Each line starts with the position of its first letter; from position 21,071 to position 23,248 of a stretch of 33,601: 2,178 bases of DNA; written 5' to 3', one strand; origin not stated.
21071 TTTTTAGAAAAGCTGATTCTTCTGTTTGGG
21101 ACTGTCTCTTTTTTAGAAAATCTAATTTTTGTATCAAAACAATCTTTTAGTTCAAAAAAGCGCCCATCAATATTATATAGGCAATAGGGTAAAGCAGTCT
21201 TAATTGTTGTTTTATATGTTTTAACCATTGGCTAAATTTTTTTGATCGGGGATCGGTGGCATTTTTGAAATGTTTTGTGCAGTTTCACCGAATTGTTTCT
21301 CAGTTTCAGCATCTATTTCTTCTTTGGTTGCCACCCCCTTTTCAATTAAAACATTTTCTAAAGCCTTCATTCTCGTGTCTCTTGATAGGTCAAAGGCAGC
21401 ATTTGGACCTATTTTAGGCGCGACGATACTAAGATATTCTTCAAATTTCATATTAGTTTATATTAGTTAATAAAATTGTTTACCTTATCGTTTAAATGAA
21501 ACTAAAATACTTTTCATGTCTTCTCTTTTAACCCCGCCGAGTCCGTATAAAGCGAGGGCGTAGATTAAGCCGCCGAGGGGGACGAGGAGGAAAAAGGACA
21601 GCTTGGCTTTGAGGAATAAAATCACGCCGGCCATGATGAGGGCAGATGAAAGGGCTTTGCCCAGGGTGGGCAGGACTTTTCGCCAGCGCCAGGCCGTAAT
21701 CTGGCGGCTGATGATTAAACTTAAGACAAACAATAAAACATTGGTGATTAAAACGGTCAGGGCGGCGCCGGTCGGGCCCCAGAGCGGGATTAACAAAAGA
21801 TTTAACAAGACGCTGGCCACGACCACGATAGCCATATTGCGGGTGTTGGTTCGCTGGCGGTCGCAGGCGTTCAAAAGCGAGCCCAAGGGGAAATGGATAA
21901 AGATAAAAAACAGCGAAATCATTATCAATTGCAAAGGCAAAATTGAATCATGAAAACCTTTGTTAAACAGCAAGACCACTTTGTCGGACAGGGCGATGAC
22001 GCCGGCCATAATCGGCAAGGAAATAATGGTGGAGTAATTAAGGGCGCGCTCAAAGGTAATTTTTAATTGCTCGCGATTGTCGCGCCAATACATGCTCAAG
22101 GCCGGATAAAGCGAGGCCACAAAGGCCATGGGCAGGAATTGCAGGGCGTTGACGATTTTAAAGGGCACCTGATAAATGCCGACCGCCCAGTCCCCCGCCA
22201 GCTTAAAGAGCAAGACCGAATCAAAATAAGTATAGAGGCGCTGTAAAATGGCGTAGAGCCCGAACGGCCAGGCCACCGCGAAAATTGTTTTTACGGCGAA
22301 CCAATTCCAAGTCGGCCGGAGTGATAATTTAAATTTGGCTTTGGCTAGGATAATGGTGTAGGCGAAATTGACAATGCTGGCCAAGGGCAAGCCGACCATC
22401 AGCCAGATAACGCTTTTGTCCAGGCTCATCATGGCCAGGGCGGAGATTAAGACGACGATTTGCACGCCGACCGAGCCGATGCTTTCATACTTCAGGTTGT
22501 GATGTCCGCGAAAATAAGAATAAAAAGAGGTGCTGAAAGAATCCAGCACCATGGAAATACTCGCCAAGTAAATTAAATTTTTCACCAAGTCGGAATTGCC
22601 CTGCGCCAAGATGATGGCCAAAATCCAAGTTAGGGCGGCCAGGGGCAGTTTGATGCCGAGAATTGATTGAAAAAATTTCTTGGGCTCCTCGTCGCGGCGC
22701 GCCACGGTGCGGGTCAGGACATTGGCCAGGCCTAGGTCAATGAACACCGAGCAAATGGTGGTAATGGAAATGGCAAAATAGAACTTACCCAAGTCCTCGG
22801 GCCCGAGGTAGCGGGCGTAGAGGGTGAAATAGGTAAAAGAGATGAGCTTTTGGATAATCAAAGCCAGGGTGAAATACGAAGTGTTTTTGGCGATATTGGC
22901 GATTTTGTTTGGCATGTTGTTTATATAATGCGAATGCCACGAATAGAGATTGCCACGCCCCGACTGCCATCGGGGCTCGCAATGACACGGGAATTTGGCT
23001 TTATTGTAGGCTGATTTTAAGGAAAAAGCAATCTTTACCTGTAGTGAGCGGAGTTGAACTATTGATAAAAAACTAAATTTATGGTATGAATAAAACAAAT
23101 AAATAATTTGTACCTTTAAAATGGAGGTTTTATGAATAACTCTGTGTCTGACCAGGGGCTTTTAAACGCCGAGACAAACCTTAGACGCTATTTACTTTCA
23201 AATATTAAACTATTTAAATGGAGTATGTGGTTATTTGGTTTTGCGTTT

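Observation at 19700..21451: Three-gene module with two different Rx4H (HEPN-motif) proteins, one membrane-anchored, plus a small acidic upstream ORF: candidate undescribed defence or abortive-infection system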

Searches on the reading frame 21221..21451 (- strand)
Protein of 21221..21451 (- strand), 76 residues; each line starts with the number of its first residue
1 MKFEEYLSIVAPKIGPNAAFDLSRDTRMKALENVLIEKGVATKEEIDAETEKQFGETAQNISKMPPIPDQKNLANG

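Call 3: search_protein_families(library=pfam, proteins=[window:21221-21451:-], max_evalue=1)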
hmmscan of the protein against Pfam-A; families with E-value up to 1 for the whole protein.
window:21221-21451:- (76 aa): 2 families
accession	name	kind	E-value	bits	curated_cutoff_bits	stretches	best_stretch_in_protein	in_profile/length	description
PF21006.2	NHase_beta_N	-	0.0016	18.9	21.5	1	29-62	74-107/115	Nitrile hydratase beta subunit, N-terminal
PF02979.21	NHase_alpha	-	0.012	15.5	27.2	1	25-53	4-32/184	Nitrile hydratase, alpha chain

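Call 4: search_protein_families(library=padloc, proteins=[window:21221-21451:-], max_evalue=1)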
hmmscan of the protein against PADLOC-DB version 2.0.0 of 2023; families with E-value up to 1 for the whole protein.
window:21221-21451:- (76 aa): 0 families

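Call 5: search_protein_families(library=ncbifam, proteins=[window:21221-21451:-], max_evalue=1)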
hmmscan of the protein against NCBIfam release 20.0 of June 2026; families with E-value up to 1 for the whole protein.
window:21221-21451:- (76 aa): 1 family
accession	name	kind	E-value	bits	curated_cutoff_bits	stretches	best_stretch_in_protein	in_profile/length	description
TIGR01323.1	nitrile_alph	equivalog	0.007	15.9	249.85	1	25-51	4-30/189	nitrile hydratase subunit alpha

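Call 12: find_homologous_proteins(query=window:21221-21451:-, max_evalue=0.01)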
Query window:21221-21451:- (76 aa): 24 proteins with E <= 0.01 among 24 candidates.
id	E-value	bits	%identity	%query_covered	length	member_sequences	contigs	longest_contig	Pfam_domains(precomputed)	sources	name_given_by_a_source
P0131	2.0e-41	156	100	100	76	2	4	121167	-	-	-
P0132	3.3e-31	124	82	93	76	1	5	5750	-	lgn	-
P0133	1.3e-30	122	83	92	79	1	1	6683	-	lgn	-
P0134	2.1e-29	118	84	89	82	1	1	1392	-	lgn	-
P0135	2.1e-29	118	81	91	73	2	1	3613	-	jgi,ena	-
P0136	3.4e-29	118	80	92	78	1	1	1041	-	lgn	-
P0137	3.5e-28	114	78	84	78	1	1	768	-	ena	-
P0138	6.6e-28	113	75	95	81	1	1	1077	-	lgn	-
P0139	1.9e-27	112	75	95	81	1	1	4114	-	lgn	-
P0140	3.1e-27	111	78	89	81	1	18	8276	-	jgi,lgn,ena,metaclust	metaclust:\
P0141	5.2e-27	111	78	89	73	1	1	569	-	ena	-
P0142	1.2e-26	110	72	95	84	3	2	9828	-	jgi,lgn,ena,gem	-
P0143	3.3e-26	108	74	92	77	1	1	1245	-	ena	-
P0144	3.8e-26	108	67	100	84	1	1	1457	-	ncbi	-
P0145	5.7e-26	107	73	95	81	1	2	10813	-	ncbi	-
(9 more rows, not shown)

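Call 45: search_solved_structures(query=A4, max_evalue=10, show_alignments=3)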
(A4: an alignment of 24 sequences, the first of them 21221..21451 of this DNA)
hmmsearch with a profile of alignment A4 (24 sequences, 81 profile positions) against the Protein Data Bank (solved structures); distinct sequences matched with E-value up to 10: 18.
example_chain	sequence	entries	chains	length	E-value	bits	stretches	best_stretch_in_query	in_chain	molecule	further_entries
4ob1_A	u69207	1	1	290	2.6e-05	27.6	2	26-50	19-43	Cobalt-containing nitrile hydratase subunit alpha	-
1ugs_A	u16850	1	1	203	0.19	15.2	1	26-50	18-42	Nitrile Hydratase alpha subunit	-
1ugp_A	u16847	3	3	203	0.19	15.2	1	26-50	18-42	Cobalt-containing nitrile hydratase subunit alpha | Nitrile Hydratase alpha subunit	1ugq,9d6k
1ugr_A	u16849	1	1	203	0.19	15.2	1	26-50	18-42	Nitrile Hydratase alpha subunit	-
8i6n_A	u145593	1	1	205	0.19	15.2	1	26-50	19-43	Cobalt-containing nitrile hydratase subunit alpha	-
3vyh_A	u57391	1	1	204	0.2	15.1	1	26-50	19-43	Cobalt-containing nitrile hydratase subunit alpha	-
9d5u_A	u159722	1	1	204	0.2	15.1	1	26-50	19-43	Cobalt-containing nitrile hydratase subunit alpha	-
9d5v_A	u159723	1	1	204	0.2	15.1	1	26-50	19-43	Cobalt-containing nitrile hydratase subunit alpha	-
9d5y_A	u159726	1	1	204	0.2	15.1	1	26-50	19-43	Cobalt-containing nitrile hydratase subunit alpha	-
1ire_A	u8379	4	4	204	0.2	15.1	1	26-50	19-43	Nitrile Hydratase | Cobalt-containing nitrile hydratase subunit alpha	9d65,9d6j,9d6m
7w8l_A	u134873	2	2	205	0.2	15.1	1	26-50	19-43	Nitrile hydratase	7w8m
7sjz_A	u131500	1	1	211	0.2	15.1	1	26-50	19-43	Cobalt-containing nitrile hydratase subunit alpha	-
4ob0_A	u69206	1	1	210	0.2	15.1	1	26-50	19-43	Cobalt-containing nitrile hydratase subunit alpha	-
4ob2_A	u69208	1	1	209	0.2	15.1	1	26-50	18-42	Cobalt-containing nitrile hydratase subunit alpha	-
4ob3_A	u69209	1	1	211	0.2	15.1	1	26-50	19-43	Cobalt-containing nitrile hydratase subunit alpha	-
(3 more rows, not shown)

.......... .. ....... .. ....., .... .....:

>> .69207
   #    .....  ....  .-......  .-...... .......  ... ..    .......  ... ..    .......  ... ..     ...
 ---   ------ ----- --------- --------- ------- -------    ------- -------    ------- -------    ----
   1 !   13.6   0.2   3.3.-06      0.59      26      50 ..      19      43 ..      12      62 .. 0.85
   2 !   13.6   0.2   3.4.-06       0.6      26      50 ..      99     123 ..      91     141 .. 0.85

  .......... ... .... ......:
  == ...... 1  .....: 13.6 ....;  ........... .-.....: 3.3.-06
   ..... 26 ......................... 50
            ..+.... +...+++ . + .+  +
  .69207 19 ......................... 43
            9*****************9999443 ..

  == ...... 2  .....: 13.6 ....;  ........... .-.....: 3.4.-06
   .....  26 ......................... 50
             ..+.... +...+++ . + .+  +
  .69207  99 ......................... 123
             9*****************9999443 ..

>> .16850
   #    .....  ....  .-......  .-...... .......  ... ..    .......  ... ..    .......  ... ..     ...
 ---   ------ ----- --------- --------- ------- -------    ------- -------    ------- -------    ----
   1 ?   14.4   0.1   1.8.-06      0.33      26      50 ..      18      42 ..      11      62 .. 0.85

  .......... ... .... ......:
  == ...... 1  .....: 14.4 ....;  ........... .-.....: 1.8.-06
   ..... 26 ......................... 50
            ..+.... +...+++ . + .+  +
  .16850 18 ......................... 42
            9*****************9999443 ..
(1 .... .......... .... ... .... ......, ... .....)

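Call 52: predict_structure(alignment_id=A4)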
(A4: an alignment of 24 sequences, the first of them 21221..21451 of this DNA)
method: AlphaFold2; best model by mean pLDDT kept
length: 76 residues; sequences in the alignment: 24
mean_pLDDT: 91.3   pTM: 0.64
mean pLDDT of the five models: 91.3, 91.1, 75.3, 73.3, 71.4
residues with pLDDT >= 90: 63; 70-90: 6; 50-70: 5; < 50: 2
segments of 3 or more residues with pLDDT < 50: none
pLDDT, mean of each block of 10 residues (from residue 1): 92 95 95 98 98 97 87 53
secondary structure, 60 per line:
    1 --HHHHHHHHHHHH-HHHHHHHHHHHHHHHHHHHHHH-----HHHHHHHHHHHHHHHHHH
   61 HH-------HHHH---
elements in order: H3-14 H16-37 H43-62 H70-73

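Call 57: fold_search(model_id=the predicted structure, library=pdb)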
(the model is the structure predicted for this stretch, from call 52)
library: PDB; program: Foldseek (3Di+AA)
matches with E <= 10: 18; with E <= 0.001: 0
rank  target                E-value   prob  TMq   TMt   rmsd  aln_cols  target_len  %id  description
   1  2fus_B                2.6e+00  0.18  0.31  0.06  10.7        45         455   16  MUTATIONS OF FUMARASE THAT DISTINGUISH BETWEEN THE ACTIVE SITE AND A NEARBY DICARBOXYLIC ACID BINDING SITE (released 1997-07-23)
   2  1fuo_B                2.8e+00  0.18  0.31  0.06  10.7        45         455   16  FUMARASE C WITH BOUND CITRATE (released 1997-03-12)
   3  3e04_D                2.8e+00  0.18  0.31  0.05  10.8        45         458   24  Crystal structure of human fumarate hydratase (released 2008-08-12)
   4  6nzc_A                3.2e+00  0.16  0.31  0.05  10.8        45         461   16  Crystal structure of E. coli fumarase C N326A variant with closed SS Loop at 1.40 angstrom resolution (released 2019-09-25)
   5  6os7_A                3.7e+00  0.15  0.31  0.06  10.8        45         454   16  E. coli fumarase mutant - R126A (released 2020-05-06)
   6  1fur_B                3.7e+00  0.15  0.31  0.06  10.7        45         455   16  FUMARASE MUTANT H188N WITH BOUND SUBSTRATE L-MALATE AT PUTATIVE ACTIVATOR SITE (released 1997-07-23)
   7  6p3c_A                3.7e+00  0.15  0.31  0.05  10.8        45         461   16  E. coli fumarase mutant - T187A (released 2020-05-27)
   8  6nzb_A                3.7e+00  0.15  0.31  0.05  10.8        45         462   16  Crystal structure of E. coli fumarase C S318A variant with closed SS Loop at 1.37 angstrom resolution (released 2019-09-25)
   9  7c1c_B                4.3e+00  0.13  0.30  0.05  10.8        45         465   18  Crystal structure of FumaraseC from Mannheimia succiniciproducens (released 2021-05-05)
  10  7c1a_A                5.0e+00  0.12  0.30  0.05  10.8        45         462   18  Crystal structure of FumaraseC (S319C) from Mannheimia succiniciproducens in complex with malate (released 2021-05-05)
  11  9bpw_A                5.4e+00  0.11  0.31  0.05  10.7        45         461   22  Crystal Structure of Fumarate Hydratase FumC from Staphylococcus aureus (released 2025-05-14)
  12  3tv2                  6.7e+00  0.10  0.31  0.06  10.8        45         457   18  Structure of a class II fumarate hydratase from Burkholderia pseudomallei (released 2011-09-28)
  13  6nzb_B                7.3e+00  0.09  0.30  0.05  10.8        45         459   16  Crystal structure of E. coli fumarase C S318A variant with closed SS Loop at 1.37 angstrom resolution (released 2019-09-25)
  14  7c1c_A                7.3e+00  0.09  0.30  0.05  10.8        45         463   18  Crystal structure of FumaraseC from Mannheimia succiniciproducens (released 2021-05-05)
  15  8b9z_i                7.8e+00  0.20  0.45  0.22   1.6        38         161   18  Drosophila melanogaster complex I in the Active state (Dm1) (released 2023-01-18)
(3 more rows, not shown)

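Call 83: search_protein_families(library=phrogs, proteins=[window:21221-21451:-], max_evalue=0.1)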
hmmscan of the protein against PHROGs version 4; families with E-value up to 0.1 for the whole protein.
window:21221-21451:- (76 aa): 2 families
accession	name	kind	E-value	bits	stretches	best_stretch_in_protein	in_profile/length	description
phrog_21408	-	unknown function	5.8e-05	24.1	1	28-58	60-90/110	-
phrog_27551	-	unknown function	0.042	14.7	1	32-53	44-65/71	-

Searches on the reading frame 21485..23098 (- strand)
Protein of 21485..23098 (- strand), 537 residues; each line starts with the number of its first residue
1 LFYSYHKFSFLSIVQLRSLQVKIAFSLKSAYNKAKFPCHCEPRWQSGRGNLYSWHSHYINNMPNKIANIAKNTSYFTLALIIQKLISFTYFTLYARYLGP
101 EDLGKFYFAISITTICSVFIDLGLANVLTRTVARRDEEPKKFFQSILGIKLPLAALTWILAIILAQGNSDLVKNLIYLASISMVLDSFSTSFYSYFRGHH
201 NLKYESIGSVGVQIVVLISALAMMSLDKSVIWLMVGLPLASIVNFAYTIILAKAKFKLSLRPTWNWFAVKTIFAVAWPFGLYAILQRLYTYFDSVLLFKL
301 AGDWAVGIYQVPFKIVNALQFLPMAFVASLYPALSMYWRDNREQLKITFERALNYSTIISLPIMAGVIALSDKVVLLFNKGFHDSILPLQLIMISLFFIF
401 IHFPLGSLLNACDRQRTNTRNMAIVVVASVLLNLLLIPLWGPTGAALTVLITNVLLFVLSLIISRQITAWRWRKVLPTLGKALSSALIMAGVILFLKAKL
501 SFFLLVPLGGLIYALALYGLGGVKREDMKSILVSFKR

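Call 3: search_protein_families(library=pfam, proteins=[window:21485-23098:-], max_evalue=1)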
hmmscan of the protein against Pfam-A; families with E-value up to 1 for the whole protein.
window:21485-23098:- (537 aa): 4 families
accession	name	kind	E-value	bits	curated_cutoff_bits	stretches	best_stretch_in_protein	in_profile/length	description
PF01943.22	Polysacc_synt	-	2.3e-35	122.8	28.2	1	70-338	2-274/274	Polysaccharide biosynthesis protein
PF13440.11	Polysacc_synt_3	-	8.3e-24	84.8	23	1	95-377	3-282/293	Polysaccharide biosynthesis protein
PF01554.23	MatE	-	1.3e-07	31.9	24.9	1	280-437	3-159/161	MatE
PF05398.16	PufQ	-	0.054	14.1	22.1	1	138-163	21-46/74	PufQ cytochrome subunit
